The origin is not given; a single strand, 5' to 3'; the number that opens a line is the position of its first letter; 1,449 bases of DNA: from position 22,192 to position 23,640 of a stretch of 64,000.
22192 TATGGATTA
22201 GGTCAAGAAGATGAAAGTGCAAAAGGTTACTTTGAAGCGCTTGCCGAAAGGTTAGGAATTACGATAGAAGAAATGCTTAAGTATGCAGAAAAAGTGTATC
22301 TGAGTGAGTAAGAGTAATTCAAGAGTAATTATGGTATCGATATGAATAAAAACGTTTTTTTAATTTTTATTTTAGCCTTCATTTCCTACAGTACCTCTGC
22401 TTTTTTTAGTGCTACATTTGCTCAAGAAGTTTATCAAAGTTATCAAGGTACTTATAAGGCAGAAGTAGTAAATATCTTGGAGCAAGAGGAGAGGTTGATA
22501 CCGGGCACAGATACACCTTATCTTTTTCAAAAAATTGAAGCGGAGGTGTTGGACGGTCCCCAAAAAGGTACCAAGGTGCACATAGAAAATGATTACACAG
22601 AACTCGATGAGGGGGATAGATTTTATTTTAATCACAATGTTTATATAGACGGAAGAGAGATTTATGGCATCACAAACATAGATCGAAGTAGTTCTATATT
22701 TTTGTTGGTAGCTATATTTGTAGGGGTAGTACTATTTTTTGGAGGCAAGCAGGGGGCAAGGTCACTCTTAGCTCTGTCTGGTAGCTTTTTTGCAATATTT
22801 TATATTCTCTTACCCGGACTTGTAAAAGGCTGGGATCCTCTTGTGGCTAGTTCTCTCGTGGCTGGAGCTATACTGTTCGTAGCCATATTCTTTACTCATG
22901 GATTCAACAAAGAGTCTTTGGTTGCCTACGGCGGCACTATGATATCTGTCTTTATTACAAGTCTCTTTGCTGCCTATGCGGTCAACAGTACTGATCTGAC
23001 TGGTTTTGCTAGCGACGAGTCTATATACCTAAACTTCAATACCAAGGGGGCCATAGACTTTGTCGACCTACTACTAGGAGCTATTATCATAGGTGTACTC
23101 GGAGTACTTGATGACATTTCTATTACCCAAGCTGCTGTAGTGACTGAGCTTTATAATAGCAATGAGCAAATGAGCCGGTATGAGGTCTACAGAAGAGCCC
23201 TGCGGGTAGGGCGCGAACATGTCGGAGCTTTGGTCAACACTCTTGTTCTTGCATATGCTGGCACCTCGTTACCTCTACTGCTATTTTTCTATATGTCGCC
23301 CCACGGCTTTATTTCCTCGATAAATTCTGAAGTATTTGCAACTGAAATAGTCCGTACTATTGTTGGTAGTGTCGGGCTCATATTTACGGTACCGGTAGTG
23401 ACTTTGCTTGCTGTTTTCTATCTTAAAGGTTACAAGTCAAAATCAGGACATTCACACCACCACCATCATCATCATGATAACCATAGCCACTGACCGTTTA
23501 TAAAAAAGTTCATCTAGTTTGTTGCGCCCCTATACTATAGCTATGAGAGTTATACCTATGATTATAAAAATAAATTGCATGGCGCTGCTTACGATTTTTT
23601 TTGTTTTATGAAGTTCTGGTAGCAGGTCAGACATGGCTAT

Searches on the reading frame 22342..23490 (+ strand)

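Call 57: search_protein_families(library=pfam, proteins=[window:22342-23490:+], max_evalue=0.001)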
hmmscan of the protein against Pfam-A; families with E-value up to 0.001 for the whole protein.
window:22342-23490:+ (383 aa): 1 family
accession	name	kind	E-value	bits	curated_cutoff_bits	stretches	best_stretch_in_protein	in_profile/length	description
PF07907.16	YibE_F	-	3.4e-68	230.2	27.2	1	119-358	1-240/241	YibE/F-like protein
